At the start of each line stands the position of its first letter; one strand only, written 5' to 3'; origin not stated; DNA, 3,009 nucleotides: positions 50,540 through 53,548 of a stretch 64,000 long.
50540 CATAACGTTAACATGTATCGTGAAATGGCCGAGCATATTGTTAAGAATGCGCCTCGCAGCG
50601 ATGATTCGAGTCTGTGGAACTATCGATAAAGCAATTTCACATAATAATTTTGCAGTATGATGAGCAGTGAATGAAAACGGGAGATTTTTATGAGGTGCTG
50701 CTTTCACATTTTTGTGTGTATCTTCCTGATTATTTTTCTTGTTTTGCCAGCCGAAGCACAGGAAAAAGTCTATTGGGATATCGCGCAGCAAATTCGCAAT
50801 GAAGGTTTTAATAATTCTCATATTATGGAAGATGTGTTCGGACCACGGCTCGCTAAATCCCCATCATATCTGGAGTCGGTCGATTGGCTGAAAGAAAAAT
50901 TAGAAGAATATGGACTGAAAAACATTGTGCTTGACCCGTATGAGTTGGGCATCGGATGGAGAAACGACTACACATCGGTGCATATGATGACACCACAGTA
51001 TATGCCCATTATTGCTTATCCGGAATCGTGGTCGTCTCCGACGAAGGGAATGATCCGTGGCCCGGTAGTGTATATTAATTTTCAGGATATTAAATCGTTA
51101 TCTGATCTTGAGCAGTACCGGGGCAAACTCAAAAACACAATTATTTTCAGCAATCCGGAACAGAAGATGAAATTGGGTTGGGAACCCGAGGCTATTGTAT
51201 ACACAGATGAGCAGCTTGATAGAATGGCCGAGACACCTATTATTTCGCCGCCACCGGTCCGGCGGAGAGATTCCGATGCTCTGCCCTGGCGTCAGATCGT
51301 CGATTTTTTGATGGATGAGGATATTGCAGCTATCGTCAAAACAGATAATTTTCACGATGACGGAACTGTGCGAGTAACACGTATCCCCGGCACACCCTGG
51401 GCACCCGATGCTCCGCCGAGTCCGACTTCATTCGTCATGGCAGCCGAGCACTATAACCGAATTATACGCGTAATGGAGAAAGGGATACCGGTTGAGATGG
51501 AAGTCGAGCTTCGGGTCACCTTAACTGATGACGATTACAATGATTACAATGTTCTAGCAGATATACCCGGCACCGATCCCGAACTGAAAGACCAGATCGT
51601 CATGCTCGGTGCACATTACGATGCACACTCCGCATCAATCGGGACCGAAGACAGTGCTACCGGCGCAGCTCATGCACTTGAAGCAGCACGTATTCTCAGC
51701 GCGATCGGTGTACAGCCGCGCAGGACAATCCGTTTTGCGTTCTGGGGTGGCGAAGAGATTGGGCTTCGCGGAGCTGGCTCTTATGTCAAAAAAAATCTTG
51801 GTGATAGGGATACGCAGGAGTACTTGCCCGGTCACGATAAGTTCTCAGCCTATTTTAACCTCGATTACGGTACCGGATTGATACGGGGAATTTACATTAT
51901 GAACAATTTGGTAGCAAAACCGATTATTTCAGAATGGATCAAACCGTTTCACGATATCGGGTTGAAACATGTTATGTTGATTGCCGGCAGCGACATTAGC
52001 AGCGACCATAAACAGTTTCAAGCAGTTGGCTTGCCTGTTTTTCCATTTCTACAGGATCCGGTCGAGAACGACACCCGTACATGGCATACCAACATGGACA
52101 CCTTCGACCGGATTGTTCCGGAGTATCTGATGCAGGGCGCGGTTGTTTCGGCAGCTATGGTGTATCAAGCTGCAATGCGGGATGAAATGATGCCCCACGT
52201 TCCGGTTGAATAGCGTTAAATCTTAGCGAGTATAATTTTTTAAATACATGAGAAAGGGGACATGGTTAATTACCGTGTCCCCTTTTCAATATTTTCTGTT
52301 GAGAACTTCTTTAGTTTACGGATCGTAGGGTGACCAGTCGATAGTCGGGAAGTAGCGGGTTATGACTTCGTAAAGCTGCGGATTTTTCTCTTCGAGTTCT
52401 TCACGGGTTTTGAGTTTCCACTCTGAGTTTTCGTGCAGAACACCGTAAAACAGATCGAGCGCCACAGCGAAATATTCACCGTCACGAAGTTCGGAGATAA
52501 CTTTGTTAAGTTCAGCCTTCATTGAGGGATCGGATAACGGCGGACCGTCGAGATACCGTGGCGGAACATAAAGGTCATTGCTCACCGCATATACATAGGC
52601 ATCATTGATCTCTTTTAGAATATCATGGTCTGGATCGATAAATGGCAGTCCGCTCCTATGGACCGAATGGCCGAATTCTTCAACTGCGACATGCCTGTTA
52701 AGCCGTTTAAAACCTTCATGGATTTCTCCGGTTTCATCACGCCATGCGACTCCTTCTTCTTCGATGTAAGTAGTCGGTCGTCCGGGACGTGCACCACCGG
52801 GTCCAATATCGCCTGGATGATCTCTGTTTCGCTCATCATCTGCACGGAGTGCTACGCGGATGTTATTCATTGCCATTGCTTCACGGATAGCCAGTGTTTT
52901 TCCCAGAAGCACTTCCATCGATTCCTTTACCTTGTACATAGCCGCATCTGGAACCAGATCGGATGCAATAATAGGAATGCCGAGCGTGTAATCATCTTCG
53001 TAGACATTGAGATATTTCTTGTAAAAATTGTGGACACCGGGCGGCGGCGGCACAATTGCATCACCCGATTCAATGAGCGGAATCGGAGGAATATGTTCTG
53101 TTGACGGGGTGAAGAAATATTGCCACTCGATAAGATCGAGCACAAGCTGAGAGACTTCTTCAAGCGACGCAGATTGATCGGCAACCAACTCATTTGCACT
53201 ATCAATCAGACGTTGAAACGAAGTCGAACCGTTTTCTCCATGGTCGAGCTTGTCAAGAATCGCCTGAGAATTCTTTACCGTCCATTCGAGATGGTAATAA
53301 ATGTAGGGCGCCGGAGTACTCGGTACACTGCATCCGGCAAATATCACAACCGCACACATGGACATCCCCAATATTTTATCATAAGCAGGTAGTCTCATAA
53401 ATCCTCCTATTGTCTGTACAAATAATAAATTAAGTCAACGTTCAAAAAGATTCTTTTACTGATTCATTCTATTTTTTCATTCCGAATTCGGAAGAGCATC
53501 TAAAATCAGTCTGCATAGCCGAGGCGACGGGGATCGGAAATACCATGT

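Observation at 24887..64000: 39-kb uninterrupted array of exported peptidase-like genes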

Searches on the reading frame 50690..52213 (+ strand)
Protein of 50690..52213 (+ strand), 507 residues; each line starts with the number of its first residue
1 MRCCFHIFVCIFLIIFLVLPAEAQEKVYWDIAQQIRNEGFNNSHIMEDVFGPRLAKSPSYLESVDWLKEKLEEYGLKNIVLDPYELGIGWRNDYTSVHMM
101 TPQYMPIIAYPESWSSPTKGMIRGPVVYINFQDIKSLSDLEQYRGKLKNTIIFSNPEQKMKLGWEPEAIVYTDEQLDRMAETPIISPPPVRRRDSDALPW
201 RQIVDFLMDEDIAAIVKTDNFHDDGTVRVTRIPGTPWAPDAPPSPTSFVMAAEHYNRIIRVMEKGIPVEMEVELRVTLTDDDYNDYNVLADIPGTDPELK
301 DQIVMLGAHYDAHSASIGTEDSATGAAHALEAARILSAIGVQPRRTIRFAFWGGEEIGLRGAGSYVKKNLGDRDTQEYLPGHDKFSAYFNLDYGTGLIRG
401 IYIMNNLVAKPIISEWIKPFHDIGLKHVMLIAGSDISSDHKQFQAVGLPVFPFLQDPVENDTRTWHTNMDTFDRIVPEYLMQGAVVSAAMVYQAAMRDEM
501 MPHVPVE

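Call 4: search_protein_families(library=pfam, proteins=[window:50690-52213:+])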
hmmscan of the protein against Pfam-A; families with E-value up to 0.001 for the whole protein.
window:50690-52213:+ (507 aa): 2 families
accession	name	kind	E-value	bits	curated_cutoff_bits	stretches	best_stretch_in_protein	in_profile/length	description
PF04389.22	Peptidase_M28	-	1.3e-30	107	21.3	1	287-480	1-182/193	Peptidase family M28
PF01546.33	Peptidase_M20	-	6.9e-07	29.8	24.6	1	317-388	31-92/206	Peptidase family M20/M25/M40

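Call 20: search_protein_families(library=ncbifam, proteins=[window:50690-52213:+], max_evalue=0.01)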
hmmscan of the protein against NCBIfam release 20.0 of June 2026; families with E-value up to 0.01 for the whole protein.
window:50690-52213:+ (507 aa): 8 families
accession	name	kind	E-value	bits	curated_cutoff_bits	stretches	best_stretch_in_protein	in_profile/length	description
NF045908.1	AminopepLapALeg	equivalog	1.4e-06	27.4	600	1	299-367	202-271/396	aminopeptidase LapA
NF006113.0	PRK08262.1-4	equivalog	2.5e-05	23.2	503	1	330-364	178-213/510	M20 family peptidase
NF006111.0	PRK08262.1-1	equivalog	0.00047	18.9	825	1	317-366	157-207/493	M20 family peptidase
NF007568.0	PRK10199.1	equivalog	0.0021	17.4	298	0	318-368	140-188/346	aminopeptidase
NF058540.1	Ncarbamyl_ErtE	equivalog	0.0024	16.5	520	0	287-356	64-130/418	N-carbamyl-l-glutamate amidohydrolase ErtE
NF006771.0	PRK09290.1-5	subfamily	0.0027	16.3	399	1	287-356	61-127/413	allantoate amidohydrolase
TIGR01879.1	hydantase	subfamily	0.0045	16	204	1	287-356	55-121/401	hydantoinase/carbamoylase family amidase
TIGR01880.1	Ac-peptdase-euk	subfamily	0.0057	15.4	338.6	0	317-368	109-161/401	N-acyl-aliphatic-L-amino acid amidohydrolase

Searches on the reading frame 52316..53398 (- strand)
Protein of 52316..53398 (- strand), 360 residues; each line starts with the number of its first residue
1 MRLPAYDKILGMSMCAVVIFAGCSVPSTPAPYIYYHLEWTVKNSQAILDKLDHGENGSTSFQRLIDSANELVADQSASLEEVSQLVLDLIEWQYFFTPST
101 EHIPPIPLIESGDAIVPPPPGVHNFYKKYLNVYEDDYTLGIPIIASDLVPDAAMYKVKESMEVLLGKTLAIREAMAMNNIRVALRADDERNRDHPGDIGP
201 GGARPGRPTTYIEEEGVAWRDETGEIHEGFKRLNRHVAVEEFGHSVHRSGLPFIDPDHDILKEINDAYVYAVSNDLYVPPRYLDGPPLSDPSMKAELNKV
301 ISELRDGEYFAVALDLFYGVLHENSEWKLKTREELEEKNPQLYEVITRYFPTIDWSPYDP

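Call 4: search_protein_families(library=pfam, proteins=[window:52316-53398:-])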
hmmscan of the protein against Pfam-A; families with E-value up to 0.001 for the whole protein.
window:52316-53398:- (360 aa): 0 families

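Call 20: search_protein_families(library=ncbifam, proteins=[window:52316-53398:-], max_evalue=0.01)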
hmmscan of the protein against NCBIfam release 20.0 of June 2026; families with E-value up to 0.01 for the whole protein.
window:52316-53398:- (360 aa): 0 families

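Call 70: predict_structure(alignment_id=A3)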
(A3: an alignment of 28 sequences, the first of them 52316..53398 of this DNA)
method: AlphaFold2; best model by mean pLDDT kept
length: 360 residues; sequences in the alignment: 28
mean_pLDDT: 63.1   pTM: 0.58
mean pLDDT of the five models: 63.1, 51.2, 51.0, 44.2, 40.3
residues with pLDDT >= 90: 13; 70-90: 129; 50-70: 129; < 50: 89
segments of 3 or more residues with pLDDT < 50: 1-27, 99-106, 188-210, 214-216, 252-258, 279-283, 300-305
pLDDT, mean of each block of 10 residues (from residue 1): 34 34 46 91 87 60 86 87 84 60 48 76 74 69 76 76 72 66 61 41 34 53 62 58 62 45 52 49 52 58 57 78 65 81 75 64
secondary structure, 60 per line:
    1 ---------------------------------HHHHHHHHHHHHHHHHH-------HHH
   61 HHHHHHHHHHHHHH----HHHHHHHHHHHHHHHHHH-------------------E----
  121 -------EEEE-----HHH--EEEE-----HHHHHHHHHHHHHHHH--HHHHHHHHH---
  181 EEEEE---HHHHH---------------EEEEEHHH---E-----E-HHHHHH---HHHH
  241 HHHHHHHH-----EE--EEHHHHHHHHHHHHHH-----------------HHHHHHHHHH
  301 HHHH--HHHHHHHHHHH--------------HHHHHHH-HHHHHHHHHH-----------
elements in order: H34-50 H58-74 H79-96 E128-131 E142-145 H151-166 H169-177 E181-185 H189-193 E209-213 H228-233 H237-248 H260-273 H291-304 H307-317 H332-338 H340-349

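Call 72: fold_search(model_id=the predicted structure, library=pdb)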
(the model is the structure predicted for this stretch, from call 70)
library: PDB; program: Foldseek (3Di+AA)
matches with E <= 10: 116; with E <= 0.001: 0
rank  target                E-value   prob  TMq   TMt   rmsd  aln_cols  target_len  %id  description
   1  8p0i_B                3.4e-02  0.69  0.23  0.12  14.9       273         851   11  Crystal structure of the open conformation of insulin-regulated aminopeptidase in complex with a small-MW inhibitor (released 2024-09-04)
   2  6fpc_D                4.0e-02  0.97  0.26  0.50   9.2       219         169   17  Structure of the PRO-PRO endopeptidase (PPEP-2) from Paenibacillus alvei (released 2018-05-30)
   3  9g5j_D                4.2e-02  0.93  0.27  0.41   9.3       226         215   17  Structure of the PRO-PRO endopeptidase (PPEP-3) E153A Y189F in complex with substrate peptide Ac-EPLPPPP-NH2 from Geob (released 2025-07-30)
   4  8cgw_B                4.4e-02  0.54  0.22  0.12  14.2       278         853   13  Insulin-regulated aminopeptidase (IRAP) in complex with an allosteric benzopyran-based inhibitor (released 2024-01-31)
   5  6fpc_A                5.4e-02  0.94  0.27  0.46   9.8       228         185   17  Structure of the PRO-PRO endopeptidase (PPEP-2) from Paenibacillus alvei (released 2018-05-30)
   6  9g5j_B                6.0e-02  0.93  0.27  0.43   9.5       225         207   15  Structure of the PRO-PRO endopeptidase (PPEP-3) E153A Y189F in complex with substrate peptide Ac-EPLPPPP-NH2 from Geob (released 2025-07-30)
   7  9g5j_A                6.6e-02  0.91  0.28  0.42   9.3       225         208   17  Structure of the PRO-PRO endopeptidase (PPEP-3) E153A Y189F in complex with substrate peptide Ac-EPLPPPP-NH2 from Geob (released 2025-07-30)
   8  4pj6_A                6.6e-02  0.54  0.22  0.11  14.3       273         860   10  Crystal Structure of Human Insulin Regulated Aminopeptidase with Lysine in Active Site (released 2014-12-03)
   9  6r4z_A                9.5e-02  0.89  0.29  0.46   9.8       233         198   15  Crystal structure of holo PPEP-1(E143A/Y178F) in complex with product peptide Ac-EVNP-CO2 (substrate peptide: Ac-EVNPP (released 2019-06-12)
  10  8cgw_A                1.1e-01  0.38  0.21  0.11  14.7       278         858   10  Insulin-regulated aminopeptidase (IRAP) in complex with an allosteric benzopyran-based inhibitor (released 2024-01-31)
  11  4z7i_A                1.1e-01  0.63  0.25  0.12  10.1       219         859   15  Crystal structure of insulin regulated aminopeptidase in complex with ligand (released 2015-08-26)
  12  9g5j_C                1.2e-01  0.75  0.26  0.41   9.7       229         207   16  Structure of the PRO-PRO endopeptidase (PPEP-3) E153A Y189F in complex with substrate peptide Ac-EPLPPPP-NH2 from Geob (released 2025-07-30)
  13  8p0i_A                1.2e-01  0.47  0.22  0.11  14.6       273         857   11  Crystal structure of the open conformation of insulin-regulated aminopeptidase in complex with a small-MW inhibitor (released 2024-09-04)
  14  4p8q_A                1.5e-01  0.30  0.20  0.11  14.7       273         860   12  Crystal Structure of Human Insulin Regulated Aminopeptidase with Alanine in Active Site (released 2014-12-03)
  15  4pj6_B                1.8e-01  0.33  0.21  0.11  14.5       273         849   11  Crystal Structure of Human Insulin Regulated Aminopeptidase with Lysine in Active Site (released 2014-12-03)
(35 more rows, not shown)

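Call 89: search_protein_representatives(alignment_id=A3)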
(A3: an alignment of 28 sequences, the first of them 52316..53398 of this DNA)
Query: 28 sequences, 373 profile positions. Proteins with E-value up to 0.001 (for the whole library): 976; up to 1e-10: 214; up to 1e-30: 6. The best 150 are listed.
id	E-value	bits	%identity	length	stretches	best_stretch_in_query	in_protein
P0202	1.2e-167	574.0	-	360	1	12-364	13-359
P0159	4.6e-148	509.5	-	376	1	4-364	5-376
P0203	9.8e-133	459.1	-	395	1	17-364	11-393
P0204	1.8e-78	280.5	-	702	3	32-364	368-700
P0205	3.2e-69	250.1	-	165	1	5-166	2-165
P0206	5.9e-33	130.7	-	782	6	125-194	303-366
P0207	3.0e-30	121.8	-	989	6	114-199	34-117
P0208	3.2e-30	121.7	-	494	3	113-361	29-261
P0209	3.6e-30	121.5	-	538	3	118-360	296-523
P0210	6.0e-28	114.2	-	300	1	108-361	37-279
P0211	2.6e-27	112.1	-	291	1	114-359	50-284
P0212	3.0e-25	105.3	-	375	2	194-364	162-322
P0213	3.3e-25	105.2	-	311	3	230-362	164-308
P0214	2.7e-24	102.2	-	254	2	101-283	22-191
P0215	2.4e-23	99.1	-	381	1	117-365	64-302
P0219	1.1e-22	96.9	-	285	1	110-364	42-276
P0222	3.2e-22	95.4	-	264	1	115-364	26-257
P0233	8.4e-20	87.4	-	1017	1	108-358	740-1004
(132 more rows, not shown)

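Call 90: search_protein_families(library=pfam, proteins=[P0206, P0207, P0208, P0209, P0210, P0211, P0215, P0219, P0222, P0233], max_evalue=0.01)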
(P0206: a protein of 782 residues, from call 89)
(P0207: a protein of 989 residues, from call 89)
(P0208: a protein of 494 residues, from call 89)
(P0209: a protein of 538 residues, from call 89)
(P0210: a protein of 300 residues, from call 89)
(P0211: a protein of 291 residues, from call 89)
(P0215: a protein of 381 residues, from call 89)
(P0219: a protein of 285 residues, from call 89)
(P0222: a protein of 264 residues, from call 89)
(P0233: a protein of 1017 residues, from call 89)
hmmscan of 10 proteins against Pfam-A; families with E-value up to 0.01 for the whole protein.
P0206 (782 aa): 3 families
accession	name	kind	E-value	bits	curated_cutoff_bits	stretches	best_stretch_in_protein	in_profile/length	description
PF07737.17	ATLF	-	2e-10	41.1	27.4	1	94-215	38-165/193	Anthrax toxin lethal factor, N- and C-terminal domain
PF06167.18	Peptidase_M90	-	0.0025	17.9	26.2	0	432-478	182-227/243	Glucose-regulated metallo-peptidase M90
PF10514.14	Bcl-2_BAD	-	0.0044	17.9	28.2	0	425-475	111-156/166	Pro-apoptotic Bcl-2 protein, BAD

P0207 (989 aa): 1 family
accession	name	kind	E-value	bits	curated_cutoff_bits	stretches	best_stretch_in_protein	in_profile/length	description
PF06167.18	Peptidase_M90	-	0.0045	17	26.2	0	156-215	141-214/243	Glucose-regulated metallo-peptidase M90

P0208 (494 aa): 2 families
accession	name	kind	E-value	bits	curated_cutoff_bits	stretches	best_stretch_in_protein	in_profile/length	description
PF07737.17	ATLF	-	3.6e-08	33.8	27.4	1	289-447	15-173/193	Anthrax toxin lethal factor, N- and C-terminal domain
PF06167.18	Peptidase_M90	-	0.0032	17.5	26.2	0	150-218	146-227/243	Glucose-regulated metallo-peptidase M90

P0209 (538 aa): 0 families

P0210 (300 aa): 0 families

P0211 (291 aa): 1 family
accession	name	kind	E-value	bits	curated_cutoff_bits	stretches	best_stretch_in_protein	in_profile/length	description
PF07737.17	ATLF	-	4.3e-07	30.3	27.4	1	91-277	26-191/193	Anthrax toxin lethal factor, N- and C-terminal domain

P0215 (381 aa): 1 family
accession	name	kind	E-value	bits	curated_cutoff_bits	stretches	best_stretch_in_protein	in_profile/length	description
PF07737.17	ATLF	-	2.7e-07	30.9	27.4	1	103-249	23-172/193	Anthrax toxin lethal factor, N- and C-terminal domain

P0219 (285 aa): 1 family
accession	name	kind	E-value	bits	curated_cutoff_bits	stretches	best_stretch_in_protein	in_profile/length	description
PF07737.17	ATLF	-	0.0086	16.2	27.4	0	159-229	106-170/193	Anthrax toxin lethal factor, N- and C-terminal domain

P0222 (264 aa): 1 family
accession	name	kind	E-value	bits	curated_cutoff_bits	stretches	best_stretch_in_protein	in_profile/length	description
PF07737.17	ATLF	-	0.00016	21.9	27.4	1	146-214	107-171/193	Anthrax toxin lethal factor, N- and C-terminal domain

P0233 (1017 aa): 0 families
